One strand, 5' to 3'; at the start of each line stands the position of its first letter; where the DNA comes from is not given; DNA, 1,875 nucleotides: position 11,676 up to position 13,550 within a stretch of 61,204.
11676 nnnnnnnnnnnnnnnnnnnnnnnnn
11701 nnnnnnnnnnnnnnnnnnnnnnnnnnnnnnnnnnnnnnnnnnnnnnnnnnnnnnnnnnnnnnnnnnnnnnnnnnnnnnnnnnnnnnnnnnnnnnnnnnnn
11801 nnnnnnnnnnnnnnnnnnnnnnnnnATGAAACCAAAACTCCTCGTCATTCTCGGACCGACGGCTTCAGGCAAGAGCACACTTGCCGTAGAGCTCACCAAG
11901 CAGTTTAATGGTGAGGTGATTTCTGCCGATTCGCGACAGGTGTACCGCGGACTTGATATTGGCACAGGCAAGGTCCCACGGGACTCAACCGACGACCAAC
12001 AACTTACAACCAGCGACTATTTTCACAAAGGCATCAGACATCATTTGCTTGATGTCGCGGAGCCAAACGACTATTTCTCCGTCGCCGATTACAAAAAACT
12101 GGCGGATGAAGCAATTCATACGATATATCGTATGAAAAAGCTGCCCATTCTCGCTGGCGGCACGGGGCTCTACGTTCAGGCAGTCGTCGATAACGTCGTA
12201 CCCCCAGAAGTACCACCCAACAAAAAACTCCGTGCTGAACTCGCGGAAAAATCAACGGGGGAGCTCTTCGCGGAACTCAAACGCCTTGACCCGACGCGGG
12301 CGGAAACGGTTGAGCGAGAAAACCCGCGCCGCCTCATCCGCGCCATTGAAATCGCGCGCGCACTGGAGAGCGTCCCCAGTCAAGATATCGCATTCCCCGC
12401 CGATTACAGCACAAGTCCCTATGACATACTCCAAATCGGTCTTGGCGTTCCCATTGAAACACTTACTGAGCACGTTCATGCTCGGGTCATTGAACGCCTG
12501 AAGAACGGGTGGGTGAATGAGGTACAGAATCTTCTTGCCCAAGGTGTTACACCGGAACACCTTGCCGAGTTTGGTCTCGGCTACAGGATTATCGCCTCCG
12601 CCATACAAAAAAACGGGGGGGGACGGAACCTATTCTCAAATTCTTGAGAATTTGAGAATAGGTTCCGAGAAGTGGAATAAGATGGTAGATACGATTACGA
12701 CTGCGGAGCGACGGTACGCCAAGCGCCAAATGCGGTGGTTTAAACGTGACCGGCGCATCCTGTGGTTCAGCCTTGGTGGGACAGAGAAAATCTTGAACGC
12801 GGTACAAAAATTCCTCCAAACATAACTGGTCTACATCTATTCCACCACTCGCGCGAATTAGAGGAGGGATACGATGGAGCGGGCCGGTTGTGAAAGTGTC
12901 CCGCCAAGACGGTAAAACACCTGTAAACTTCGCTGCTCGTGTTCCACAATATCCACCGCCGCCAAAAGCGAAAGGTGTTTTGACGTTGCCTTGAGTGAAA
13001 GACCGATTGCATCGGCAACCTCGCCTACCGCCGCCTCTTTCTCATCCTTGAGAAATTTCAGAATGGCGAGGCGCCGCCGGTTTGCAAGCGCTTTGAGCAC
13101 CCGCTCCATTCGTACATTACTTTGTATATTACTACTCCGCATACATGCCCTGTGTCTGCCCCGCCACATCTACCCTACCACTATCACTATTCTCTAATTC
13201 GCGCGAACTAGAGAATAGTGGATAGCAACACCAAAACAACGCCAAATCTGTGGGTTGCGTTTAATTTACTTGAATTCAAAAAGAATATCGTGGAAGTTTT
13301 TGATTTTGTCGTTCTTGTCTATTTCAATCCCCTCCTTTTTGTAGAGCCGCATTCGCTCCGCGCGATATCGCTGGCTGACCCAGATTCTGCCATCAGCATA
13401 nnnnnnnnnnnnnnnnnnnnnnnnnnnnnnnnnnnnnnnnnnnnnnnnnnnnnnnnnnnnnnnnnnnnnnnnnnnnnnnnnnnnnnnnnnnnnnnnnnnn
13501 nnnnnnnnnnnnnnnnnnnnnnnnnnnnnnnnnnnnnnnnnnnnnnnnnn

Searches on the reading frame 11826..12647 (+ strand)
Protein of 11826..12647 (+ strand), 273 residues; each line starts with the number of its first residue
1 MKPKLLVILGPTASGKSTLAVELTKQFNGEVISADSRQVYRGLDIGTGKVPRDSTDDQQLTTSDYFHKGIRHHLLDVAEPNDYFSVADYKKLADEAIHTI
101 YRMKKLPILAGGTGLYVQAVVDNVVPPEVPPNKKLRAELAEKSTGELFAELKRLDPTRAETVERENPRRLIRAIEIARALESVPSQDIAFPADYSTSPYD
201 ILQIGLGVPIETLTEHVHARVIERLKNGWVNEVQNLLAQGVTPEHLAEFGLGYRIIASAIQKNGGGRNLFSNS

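Call 34: search_protein_families(library=pfam, proteins=[window:11826-12647:+], max_evalue=0.01)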
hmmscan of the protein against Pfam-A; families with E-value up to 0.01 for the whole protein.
window:11826-12647:+ (273 aa): 4 families
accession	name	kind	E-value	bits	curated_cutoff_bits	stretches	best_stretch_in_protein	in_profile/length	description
PF01715.23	IPPT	-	1e-48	166.6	23.6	1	38-262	1-214/243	IPP transferase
PF01745.22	IPT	-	8.6e-06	25.8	20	1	4-50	2-48/233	Isopentenyl transferase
PF13671.12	AAA_33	-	0.0002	22.1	27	1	5-48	1-40/143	AAA domain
PF02224.24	Cytidylate_kin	-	0.0031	17.7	26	1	8-45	3-38/211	Cytidylate kinase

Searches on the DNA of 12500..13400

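Call 26: search_rna_families(source=window, start=12500, end=13400, threshold=evalue, max_evalue=10)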
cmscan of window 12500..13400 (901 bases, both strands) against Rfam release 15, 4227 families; matches with E-value up to 10: 7.
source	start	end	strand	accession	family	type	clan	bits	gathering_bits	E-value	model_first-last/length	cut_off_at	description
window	12627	12666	+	RF03217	mir-3167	Gene; miRNA;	-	24.7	86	0.072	1-59/59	no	mir-3167 microRNA precursor family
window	12625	12664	-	RF03217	mir-3167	Gene; miRNA;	-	24.1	86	0.1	1-59/59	no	mir-3167 microRNA precursor family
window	12622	12698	-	RF02589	Spy779816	Gene; sRNA;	-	20.4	67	1.4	1-88/88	no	S. pyogenes small RNA 779816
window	12623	12669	+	RF03501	mir-3140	Gene; miRNA;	-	19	93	1.1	1-90/90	no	mir-3140 microRNA precursor family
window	13180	13230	-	RF03565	mir-1282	Gene; miRNA;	-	18.4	107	1.2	1-101/101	no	mir-1282 microRNA precursor family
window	12759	12863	-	RF01886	HSR-omega_2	Gene; lncRNA;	-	14.5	55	3.6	1-87/87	no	Heat shock gene hsromega conserved region 2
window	12959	13039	-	RF03136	S10-Clostridia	Cis-reg; leader;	-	13.4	35.1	7.2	1-81/81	no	S10-Clostridia ribosomal protein leader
